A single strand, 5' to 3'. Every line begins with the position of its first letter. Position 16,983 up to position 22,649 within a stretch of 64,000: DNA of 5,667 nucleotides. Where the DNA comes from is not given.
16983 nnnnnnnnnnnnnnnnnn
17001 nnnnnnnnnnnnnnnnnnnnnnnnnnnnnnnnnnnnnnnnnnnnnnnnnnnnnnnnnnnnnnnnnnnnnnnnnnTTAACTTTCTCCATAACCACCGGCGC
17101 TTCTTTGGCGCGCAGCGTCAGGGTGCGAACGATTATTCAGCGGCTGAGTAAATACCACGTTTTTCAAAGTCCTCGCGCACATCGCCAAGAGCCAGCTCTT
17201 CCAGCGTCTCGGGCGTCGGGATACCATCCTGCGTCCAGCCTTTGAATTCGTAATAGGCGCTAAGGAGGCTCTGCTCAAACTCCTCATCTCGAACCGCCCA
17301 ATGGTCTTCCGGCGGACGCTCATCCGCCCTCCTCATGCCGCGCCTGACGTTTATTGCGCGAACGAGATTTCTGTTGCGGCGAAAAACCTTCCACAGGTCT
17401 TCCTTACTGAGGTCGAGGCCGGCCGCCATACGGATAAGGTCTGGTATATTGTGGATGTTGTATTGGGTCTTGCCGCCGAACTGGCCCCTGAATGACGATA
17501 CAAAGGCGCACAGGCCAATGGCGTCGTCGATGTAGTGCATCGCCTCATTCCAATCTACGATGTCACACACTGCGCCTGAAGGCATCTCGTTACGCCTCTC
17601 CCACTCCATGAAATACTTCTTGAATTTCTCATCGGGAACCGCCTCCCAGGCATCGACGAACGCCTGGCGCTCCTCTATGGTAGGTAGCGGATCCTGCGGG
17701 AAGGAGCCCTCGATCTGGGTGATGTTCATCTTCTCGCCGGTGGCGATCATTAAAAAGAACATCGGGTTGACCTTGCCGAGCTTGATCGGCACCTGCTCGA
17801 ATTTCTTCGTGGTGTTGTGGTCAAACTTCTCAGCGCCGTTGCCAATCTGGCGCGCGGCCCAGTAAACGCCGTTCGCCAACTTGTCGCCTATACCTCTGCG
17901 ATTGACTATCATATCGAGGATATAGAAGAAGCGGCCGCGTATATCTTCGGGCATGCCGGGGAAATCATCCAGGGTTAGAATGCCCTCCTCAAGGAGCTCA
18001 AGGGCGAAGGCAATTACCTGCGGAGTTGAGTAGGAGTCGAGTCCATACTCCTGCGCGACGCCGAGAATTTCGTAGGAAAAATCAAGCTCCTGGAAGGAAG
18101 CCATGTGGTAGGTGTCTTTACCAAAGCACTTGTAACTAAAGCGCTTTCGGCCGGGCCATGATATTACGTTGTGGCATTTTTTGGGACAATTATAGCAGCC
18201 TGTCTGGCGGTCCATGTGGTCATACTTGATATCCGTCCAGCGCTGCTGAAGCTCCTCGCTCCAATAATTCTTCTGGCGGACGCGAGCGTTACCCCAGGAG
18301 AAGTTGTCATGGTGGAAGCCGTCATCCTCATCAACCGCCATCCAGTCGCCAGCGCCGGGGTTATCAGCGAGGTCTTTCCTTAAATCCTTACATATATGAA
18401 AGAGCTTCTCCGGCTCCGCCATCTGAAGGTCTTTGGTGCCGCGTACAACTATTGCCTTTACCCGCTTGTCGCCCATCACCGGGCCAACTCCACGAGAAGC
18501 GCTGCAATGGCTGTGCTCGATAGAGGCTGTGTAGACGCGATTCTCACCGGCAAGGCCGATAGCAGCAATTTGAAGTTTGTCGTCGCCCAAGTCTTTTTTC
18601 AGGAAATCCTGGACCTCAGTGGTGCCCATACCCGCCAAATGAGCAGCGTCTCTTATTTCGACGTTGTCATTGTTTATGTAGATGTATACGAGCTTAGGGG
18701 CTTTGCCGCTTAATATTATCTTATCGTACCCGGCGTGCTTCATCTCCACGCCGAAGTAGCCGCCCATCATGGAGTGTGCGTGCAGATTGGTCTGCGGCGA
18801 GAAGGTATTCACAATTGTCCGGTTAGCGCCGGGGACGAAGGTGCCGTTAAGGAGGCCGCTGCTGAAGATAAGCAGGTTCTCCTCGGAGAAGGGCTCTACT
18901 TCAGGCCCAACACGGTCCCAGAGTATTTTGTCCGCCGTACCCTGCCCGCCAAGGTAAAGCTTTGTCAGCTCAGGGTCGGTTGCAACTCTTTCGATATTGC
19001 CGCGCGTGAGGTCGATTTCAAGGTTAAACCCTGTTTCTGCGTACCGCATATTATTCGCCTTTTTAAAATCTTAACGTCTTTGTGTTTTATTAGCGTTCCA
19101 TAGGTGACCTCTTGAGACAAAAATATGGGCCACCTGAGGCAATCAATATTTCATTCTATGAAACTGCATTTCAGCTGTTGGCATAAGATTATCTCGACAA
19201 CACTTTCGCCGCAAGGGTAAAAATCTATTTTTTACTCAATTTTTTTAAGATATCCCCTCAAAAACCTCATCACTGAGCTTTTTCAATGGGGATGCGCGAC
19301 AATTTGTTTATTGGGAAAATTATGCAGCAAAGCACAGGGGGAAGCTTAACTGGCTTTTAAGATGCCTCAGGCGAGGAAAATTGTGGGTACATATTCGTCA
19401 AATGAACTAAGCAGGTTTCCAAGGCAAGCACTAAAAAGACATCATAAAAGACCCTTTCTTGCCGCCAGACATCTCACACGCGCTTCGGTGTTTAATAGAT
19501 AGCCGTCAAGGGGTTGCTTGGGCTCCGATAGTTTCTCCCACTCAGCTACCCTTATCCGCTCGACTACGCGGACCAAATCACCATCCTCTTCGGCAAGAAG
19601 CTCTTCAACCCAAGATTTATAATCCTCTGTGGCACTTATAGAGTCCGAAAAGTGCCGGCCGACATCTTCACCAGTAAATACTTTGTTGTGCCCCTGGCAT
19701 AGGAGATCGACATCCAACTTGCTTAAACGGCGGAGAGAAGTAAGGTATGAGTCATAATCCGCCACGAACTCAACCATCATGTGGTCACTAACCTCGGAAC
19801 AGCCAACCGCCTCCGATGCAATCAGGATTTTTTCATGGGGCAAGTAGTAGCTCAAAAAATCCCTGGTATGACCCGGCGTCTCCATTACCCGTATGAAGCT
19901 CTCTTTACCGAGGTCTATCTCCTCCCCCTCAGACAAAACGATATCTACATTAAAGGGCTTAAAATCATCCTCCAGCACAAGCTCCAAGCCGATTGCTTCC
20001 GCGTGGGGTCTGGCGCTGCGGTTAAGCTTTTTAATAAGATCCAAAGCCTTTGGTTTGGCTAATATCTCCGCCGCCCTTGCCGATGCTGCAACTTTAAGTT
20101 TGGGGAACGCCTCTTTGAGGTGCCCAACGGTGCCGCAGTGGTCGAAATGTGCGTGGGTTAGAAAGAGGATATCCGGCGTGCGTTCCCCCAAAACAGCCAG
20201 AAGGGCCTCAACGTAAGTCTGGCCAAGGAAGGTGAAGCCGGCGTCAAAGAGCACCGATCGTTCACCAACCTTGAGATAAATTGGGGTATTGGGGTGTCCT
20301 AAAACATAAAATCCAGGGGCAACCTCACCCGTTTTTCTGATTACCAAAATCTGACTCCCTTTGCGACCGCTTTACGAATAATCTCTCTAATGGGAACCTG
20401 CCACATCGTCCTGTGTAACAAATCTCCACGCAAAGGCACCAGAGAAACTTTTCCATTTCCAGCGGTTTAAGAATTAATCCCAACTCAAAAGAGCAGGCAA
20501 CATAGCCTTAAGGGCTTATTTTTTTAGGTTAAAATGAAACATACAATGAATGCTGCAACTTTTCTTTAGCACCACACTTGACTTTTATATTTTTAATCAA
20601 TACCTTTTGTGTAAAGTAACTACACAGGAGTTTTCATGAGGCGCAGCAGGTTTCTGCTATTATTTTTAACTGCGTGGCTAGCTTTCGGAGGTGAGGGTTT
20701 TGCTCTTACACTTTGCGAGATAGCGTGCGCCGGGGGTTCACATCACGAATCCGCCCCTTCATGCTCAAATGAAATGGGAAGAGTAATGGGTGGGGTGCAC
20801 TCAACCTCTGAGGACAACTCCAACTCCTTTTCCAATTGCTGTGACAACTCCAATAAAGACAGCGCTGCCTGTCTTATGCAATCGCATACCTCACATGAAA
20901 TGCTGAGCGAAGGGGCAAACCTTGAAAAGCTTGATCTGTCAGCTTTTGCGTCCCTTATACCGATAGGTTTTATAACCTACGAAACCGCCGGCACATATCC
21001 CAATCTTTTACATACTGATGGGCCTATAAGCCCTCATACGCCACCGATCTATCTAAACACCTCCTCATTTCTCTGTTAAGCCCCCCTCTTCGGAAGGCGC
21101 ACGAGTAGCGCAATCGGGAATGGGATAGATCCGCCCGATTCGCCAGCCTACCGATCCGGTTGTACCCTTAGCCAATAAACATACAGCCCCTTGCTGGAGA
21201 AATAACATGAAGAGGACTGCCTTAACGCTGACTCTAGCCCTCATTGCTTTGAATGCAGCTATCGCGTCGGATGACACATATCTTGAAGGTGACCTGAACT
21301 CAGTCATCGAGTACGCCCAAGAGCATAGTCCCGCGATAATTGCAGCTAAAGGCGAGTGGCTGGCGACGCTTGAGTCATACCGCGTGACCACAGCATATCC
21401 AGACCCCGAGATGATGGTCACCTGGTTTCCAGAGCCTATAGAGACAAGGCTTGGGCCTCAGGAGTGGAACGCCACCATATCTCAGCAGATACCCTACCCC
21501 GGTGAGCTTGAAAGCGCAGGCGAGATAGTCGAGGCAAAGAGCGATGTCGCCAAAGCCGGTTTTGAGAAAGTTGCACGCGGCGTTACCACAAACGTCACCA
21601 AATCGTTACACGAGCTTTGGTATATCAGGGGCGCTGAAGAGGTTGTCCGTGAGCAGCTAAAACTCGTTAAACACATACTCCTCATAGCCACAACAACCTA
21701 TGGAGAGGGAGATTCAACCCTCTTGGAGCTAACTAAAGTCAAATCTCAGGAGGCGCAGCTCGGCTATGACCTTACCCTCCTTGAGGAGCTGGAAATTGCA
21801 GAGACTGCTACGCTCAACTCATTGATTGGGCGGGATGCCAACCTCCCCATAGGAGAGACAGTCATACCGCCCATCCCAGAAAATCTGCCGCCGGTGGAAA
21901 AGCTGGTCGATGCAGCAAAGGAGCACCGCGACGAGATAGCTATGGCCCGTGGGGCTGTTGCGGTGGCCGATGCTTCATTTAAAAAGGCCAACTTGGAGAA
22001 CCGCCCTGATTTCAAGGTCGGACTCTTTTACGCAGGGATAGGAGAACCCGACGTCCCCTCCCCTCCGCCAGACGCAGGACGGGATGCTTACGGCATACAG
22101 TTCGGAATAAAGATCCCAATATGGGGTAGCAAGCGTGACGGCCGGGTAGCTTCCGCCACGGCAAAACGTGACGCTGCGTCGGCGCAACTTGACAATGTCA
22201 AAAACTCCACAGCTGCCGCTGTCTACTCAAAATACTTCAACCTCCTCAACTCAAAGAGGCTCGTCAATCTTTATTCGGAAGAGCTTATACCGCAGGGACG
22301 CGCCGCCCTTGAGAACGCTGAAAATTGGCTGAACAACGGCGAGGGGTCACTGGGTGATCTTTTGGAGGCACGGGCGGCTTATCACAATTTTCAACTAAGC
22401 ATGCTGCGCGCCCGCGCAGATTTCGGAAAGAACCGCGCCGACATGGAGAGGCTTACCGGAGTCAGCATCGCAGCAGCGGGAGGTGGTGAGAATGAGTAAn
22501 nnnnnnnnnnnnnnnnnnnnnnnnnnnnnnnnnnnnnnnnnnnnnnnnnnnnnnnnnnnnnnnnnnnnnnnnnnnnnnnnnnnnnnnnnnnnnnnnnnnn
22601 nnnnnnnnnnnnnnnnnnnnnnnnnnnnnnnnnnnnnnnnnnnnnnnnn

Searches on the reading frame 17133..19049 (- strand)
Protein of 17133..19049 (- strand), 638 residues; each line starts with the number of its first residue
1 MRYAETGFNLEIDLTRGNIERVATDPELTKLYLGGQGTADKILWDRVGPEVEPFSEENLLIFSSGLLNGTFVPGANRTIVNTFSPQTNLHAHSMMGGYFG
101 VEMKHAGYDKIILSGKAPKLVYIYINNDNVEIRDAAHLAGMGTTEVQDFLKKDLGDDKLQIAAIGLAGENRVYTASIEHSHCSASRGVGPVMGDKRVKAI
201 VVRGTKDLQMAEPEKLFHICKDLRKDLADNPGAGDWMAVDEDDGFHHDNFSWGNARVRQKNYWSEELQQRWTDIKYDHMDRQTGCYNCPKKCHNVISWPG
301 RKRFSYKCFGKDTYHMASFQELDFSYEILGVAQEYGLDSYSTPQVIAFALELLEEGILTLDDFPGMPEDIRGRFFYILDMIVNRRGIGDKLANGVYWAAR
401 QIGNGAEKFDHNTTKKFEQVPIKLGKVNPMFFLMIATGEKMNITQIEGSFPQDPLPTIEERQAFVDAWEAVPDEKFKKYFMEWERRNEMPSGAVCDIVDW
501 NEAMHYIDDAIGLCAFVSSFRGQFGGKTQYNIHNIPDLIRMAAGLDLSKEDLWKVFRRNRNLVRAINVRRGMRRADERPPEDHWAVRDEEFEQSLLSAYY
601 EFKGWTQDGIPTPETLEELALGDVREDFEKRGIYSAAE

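Call 10: search_protein_families(library=pfam, max_evalue=0.00001, proteins=[window:17133-19049:-])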
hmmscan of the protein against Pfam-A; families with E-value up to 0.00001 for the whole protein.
window:17133-19049:- (638 aa): 2 families
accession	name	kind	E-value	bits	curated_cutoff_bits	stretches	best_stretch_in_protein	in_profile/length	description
PF02730.20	AFOR_N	-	5.4e-65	219.3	29.8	1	10-205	4-199/199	Aldehyde ferredoxin oxidoreductase, N-terminal domain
PF01314.23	AFOR_C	-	1.9e-53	182.4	27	1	238-621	31-385/385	Aldehyde ferredoxin oxidoreductase, domains 2 & 3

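Call 88: find_homologous_proteins(query=window:17133-19049:-, max_evalue=1e-100)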
Query window:17133-19049:- (638 aa): 7550 proteins with E <= 1e-100 among 8000 candidates; the best 120 are listed.
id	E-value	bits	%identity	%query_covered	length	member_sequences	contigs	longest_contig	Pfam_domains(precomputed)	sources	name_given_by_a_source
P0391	0.0e+0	1510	100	100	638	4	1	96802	PF02730.21,PF01314.24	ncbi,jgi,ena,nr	ncbi:MAG: aldehyde dehydrogenase [Deltaproteobacteria bacterium]|nr:MAG: aldehyde dehydrogenase [Del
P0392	0.0e+0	1329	86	100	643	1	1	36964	PF02730.21,PF01314.24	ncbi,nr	ncbi:MAG: aldehyde ferredoxin oxidoreductase N-terminal domain-containing protein [Deferrisomatales 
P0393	0.0e+0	1206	79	100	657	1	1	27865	PF02730.21,PF01314.24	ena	-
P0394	0.0e+0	1188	78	100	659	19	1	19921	PF02730.21,PF01314.24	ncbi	ncbi:MAG: aldehyde ferredoxin oxidoreductase N-terminal domain-containing protein [Deferrisomatales 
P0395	0.0e+0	1160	75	100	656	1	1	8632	PF02730.21,PF01314.24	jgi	jgi:aldehyde:ferredoxin oxidoreductase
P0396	0.0e+0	1157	75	100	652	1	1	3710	PF02730.21,PF01314.24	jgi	-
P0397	0.0e+0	1156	76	99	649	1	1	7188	PF02730.21,PF01314.24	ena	-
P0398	0.0e+0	1150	75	100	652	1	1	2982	PF02730.21,PF01314.24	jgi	-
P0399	0.0e+0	1138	74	100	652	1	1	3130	PF02730.21,PF01314.24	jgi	jgi:aldehyde:ferredoxin oxidoreductase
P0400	0.0e+0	1137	74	100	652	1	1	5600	PF02730.21,PF01314.24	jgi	jgi:aldehyde:ferredoxin oxidoreductase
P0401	0.0e+0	1137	75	100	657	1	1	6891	PF02730.21,PF01314.24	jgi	-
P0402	0.0e+0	1137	75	100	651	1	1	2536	PF02730.21,PF01314.24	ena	-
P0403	0.0e+0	1133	74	99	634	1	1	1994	PF02730.21,PF01314.24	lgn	-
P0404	0.0e+0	1133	74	100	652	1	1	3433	PF02730.21,PF01314.24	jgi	jgi:aldehyde:ferredoxin oxidoreductase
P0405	0.0e+0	1132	75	100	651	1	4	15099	PF02730.21,PF01314.24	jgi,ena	-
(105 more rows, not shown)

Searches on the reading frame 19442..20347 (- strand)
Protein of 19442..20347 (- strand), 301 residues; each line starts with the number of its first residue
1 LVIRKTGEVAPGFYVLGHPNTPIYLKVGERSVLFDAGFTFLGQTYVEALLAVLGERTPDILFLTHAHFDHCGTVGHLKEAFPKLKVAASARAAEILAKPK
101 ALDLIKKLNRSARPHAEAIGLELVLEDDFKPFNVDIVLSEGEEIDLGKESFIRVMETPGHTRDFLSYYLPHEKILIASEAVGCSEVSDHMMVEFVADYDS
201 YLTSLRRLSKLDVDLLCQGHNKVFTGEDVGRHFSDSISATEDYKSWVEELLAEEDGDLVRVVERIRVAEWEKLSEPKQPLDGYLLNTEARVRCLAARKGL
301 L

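Call 10: search_protein_families(library=pfam, max_evalue=0.00001, proteins=[window:19442-20347:-])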
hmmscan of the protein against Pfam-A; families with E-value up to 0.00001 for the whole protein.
window:19442-20347:- (301 aa): 2 families
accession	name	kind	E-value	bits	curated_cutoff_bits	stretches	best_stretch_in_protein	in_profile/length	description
PF00753.33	Lactamase_B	-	1.3e-21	77.9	22.7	1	25-220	11-196/196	Metallo-beta-lactamase superfamily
PF12706.13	Lactamase_B_2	-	1.6e-08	34.8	27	1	30-100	1-74/200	Beta-lactamase superfamily domain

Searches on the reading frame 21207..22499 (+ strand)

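Call 10: search_protein_families(library=pfam, max_evalue=0.00001, proteins=[window:21207-22499:+])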
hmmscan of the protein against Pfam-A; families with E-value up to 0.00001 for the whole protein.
window:21207-22499:+ (430 aa): 1 family
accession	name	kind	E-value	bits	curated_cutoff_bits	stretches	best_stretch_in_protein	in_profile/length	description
PF02321.23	OEP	-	3.1e-35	122.1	22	2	231-418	2-187/187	Outer membrane efflux protein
